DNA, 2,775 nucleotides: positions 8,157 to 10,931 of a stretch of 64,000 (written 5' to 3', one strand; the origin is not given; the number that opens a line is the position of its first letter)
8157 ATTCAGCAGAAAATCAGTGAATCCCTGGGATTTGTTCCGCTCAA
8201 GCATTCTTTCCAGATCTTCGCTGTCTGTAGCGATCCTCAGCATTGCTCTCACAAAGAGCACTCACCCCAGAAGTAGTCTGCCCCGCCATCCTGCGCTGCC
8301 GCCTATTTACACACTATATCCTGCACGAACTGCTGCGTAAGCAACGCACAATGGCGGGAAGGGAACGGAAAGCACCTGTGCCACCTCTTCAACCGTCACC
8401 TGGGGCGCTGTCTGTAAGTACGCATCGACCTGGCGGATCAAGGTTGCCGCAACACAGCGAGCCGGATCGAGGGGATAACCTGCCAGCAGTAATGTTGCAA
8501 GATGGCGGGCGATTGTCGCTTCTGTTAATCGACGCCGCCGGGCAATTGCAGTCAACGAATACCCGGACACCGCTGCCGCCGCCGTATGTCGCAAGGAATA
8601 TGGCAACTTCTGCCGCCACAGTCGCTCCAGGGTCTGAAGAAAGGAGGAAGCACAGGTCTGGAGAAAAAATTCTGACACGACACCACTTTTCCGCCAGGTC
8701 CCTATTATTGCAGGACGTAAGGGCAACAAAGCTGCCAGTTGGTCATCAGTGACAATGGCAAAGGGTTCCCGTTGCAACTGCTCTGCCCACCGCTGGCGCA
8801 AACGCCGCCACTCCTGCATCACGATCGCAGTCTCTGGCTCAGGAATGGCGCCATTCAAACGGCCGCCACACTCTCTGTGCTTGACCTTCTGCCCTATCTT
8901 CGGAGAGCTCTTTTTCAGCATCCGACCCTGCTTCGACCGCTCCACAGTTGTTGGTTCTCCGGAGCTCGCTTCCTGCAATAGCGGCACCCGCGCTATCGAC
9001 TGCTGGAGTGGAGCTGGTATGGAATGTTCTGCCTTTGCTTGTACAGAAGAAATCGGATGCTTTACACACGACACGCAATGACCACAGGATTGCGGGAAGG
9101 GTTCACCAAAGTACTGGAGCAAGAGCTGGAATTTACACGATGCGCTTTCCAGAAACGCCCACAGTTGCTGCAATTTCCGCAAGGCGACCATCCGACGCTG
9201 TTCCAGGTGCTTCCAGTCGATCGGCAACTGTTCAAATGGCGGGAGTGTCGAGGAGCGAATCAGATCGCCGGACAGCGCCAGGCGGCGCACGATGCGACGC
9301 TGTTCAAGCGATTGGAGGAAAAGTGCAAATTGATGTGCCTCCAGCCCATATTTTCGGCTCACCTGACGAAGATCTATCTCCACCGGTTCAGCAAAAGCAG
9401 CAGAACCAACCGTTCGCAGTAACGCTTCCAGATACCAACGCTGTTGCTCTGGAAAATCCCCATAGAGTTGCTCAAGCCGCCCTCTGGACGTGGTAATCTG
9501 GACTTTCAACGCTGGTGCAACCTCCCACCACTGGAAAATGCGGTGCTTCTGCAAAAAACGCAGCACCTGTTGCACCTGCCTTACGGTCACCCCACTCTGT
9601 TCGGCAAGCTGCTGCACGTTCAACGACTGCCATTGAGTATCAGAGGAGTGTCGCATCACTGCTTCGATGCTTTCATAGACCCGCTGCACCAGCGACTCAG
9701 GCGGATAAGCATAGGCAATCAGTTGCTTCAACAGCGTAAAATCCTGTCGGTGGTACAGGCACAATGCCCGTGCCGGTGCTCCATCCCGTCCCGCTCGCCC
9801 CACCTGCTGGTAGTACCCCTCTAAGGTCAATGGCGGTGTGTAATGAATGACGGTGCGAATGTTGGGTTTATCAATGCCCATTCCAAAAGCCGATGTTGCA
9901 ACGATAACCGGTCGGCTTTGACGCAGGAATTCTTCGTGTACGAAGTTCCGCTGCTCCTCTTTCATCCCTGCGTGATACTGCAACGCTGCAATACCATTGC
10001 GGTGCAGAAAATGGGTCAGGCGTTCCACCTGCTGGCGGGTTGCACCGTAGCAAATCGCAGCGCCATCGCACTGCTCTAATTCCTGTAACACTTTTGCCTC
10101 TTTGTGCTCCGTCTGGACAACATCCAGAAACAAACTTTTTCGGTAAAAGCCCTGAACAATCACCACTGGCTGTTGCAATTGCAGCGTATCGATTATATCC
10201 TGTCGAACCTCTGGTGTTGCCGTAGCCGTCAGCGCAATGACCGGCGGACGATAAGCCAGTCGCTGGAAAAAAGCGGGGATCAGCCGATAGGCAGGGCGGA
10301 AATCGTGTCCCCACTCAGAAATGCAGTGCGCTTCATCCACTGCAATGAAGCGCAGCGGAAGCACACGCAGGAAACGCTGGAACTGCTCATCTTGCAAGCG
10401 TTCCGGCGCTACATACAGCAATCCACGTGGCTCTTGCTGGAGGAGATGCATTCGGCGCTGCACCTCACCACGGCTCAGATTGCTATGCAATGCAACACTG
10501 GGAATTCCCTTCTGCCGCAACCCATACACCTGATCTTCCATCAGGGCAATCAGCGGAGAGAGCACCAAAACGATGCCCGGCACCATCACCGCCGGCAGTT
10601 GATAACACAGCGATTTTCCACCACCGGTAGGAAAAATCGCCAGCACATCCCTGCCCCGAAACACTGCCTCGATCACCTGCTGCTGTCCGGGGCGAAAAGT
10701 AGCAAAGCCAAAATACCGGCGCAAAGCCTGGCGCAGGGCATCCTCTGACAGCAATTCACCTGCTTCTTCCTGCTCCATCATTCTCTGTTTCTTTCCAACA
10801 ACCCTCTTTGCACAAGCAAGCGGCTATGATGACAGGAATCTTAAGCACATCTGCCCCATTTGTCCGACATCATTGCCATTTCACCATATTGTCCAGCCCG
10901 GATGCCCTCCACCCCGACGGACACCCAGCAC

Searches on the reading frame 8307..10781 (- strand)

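Call 39: search_protein_families(library=pfam, proteins=[window:8307-10781:-], max_evalue=0.001)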
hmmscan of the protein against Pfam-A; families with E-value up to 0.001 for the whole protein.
window:8307-10781:- (824 aa): 4 families
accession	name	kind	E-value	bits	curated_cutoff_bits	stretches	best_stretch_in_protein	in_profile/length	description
PF00270.35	DEAD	-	1.5e-25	90.3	26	1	30-192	1-164/167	DEAD/DEAH box helicase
PF00271.37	Helicase_C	-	1.7e-22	80.2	23.5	1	230-334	5-110/110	Helicase conserved C-terminal domain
PF16124.10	RecQ_Zn_bind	-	2.3e-10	41.5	25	1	525-572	16-65/66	RecQ zinc-binding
PF14493.12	HTH_40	-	1.9e-08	34.9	27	1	734-795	6-67/89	Helix-turn-helix domain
